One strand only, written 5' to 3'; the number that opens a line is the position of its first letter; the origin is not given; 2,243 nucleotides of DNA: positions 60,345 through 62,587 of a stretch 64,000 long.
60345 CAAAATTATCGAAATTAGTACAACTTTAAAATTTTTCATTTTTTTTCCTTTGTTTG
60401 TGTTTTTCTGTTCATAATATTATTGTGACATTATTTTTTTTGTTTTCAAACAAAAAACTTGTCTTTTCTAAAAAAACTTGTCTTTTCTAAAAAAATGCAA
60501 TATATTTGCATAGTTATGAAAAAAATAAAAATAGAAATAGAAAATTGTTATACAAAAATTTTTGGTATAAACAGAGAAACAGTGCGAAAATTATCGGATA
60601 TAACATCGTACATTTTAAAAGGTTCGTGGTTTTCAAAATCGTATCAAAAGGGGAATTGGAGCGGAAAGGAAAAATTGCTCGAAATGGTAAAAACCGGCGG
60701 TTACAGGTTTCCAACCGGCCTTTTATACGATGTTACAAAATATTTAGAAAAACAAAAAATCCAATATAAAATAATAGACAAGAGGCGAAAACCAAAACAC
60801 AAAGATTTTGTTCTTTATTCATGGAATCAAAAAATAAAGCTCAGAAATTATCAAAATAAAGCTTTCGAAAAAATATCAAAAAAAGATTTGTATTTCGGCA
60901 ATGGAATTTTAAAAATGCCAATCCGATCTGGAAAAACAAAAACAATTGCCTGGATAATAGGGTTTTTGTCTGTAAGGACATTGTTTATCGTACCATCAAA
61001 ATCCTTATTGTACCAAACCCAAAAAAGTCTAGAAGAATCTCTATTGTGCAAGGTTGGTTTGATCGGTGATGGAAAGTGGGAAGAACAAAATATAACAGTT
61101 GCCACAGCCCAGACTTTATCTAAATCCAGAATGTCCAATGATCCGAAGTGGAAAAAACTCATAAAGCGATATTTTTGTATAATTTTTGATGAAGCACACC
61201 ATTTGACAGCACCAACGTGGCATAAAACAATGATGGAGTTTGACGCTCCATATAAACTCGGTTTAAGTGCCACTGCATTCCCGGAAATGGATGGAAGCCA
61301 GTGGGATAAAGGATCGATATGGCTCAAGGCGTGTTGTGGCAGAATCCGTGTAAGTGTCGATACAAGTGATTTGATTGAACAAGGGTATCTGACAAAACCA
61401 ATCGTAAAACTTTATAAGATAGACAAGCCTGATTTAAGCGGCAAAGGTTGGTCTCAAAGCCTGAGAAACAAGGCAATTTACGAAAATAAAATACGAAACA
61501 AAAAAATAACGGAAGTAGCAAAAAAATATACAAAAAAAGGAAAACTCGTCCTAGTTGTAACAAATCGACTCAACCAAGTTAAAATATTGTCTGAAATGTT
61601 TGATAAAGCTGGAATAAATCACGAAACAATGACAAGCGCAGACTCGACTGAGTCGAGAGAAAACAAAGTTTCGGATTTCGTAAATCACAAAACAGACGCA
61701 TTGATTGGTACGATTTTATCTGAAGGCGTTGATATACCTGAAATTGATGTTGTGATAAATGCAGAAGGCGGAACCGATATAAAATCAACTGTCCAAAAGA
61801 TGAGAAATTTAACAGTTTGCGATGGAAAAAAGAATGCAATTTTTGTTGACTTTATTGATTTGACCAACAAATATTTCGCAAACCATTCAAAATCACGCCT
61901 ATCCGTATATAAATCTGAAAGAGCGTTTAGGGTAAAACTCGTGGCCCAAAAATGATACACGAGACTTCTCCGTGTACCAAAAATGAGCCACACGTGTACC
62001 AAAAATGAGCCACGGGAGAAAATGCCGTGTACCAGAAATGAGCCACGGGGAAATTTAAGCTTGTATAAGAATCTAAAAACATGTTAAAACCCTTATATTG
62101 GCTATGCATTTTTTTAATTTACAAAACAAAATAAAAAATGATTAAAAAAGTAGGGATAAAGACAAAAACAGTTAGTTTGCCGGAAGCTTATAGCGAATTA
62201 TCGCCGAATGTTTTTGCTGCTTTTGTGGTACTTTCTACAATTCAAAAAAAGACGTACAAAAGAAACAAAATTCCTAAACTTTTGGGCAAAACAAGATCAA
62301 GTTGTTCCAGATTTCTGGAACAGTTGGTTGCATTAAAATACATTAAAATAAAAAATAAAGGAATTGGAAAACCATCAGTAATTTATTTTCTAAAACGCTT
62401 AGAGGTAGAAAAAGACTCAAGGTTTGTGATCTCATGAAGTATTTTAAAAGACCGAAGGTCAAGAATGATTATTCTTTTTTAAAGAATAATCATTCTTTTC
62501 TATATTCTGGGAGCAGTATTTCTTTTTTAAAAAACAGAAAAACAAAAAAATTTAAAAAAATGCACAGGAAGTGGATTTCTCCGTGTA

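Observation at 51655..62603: Twelve copies of a 22-bp CGTG-N14-CACG motif in two distant clusters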

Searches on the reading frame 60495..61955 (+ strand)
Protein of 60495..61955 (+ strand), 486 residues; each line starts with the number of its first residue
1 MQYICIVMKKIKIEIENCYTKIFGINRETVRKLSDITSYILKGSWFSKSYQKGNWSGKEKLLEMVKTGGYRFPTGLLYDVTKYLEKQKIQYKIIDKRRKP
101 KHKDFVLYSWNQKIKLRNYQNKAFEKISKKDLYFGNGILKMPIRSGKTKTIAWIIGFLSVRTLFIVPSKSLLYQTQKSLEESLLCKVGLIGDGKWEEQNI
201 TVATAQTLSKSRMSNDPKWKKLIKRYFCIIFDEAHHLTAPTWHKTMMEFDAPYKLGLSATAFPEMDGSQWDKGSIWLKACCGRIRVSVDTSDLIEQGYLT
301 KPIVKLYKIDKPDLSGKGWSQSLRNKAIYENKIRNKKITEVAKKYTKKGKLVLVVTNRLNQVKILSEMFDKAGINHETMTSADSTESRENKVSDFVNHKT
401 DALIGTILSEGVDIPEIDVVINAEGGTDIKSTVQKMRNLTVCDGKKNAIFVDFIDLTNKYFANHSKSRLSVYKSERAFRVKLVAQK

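Call 12: search_protein_families(library=pfam, proteins=[window:60495-61955:+], max_evalue=0.01)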
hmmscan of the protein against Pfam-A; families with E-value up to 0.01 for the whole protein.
window:60495-61955:+ (486 aa): 6 families
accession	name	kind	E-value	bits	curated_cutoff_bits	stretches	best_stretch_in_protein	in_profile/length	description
PF04851.21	ResIII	-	1.2e-25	90.7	22.5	1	113-261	1-162/164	Type III restriction enzyme, res subunit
PF00271.37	Helicase_C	-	2.3e-10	41.2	23.5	1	345-435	11-102/110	Helicase conserved C-terminal domain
PF00270.35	DEAD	-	8.6e-09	35.8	26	1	118-262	2-161/167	DEAD/DEAH box helicase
PF21241.2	UvsW_N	-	0.00013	22.7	25.3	1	25-93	16-78/81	DNA helicase UvsW, N-terminal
PF21090.3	P-loop_SecA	-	0.001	19.1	27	1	327-392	10-74/205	SecA P-loop domain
PF13401.12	AAA_22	-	0.0091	16.7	27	0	144-247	15-101/130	AAA domain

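Call 15: search_protein_families(library=phrogs, proteins=[window:60495-61955:+], max_evalue=0.01)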
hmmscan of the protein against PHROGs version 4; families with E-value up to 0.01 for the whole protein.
window:60495-61955:+ (486 aa): 4 families
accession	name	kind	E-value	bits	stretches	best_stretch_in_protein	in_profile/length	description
phrog_16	-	DNA, RNA and nucleotide metabolism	5.4e-80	270.8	2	108-473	265-613/986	DNA helicase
phrog_9690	-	DNA, RNA and nucleotide metabolism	5e-36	125.3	1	220-483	35-302/306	DNA helicase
phrog_16259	-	DNA, RNA and nucleotide metabolism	4.5e-19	69.9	1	9-239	2-238/330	DNA helicase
phrog_16694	-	unknown function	0.00086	18.3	1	92-236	251-411/1010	-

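Call 17: find_related_loci(query=window:60495-61955:+, collection=viral_contigs, flank=10000)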
Query window:60495-61955:+ (486 aa) in viral_contigs; peptide patterns used: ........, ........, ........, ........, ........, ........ (x = any residue, [..] = any of these).
7 stretches matched a pattern, but none encodes a relative of the query by tblastn (E <= 1e-3).

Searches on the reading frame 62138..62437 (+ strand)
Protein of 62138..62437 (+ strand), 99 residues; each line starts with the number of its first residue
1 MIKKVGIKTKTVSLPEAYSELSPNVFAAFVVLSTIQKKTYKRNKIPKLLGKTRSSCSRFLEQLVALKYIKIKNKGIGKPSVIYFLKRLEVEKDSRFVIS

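Call 12: search_protein_families(library=pfam, proteins=[window:62138-62437:+], max_evalue=0.01)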
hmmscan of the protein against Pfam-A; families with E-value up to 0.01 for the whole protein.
window:62138-62437:+ (99 aa): 0 families

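Call 15: search_protein_families(library=phrogs, proteins=[window:62138-62437:+], max_evalue=0.01)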
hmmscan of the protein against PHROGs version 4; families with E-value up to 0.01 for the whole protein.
window:62138-62437:+ (99 aa): 0 families

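Call 23: find_homologous_proteins(query=window:62138-62437:+, max_evalue=0.01)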
Query window:62138-62437:+ (99 aa): 1 proteins with E <= 0.01 among 3 candidates. Only proteins of 54 to 174 residues were searched: fused or split forms outside these lengths cannot appear, so this answer is no evidence that the protein stands alone or is whole; find_related_loci, which searches DNA, has no such limit.
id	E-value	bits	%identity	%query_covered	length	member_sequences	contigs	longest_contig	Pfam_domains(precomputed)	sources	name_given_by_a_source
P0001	2.4e-54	199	100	100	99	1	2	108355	-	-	-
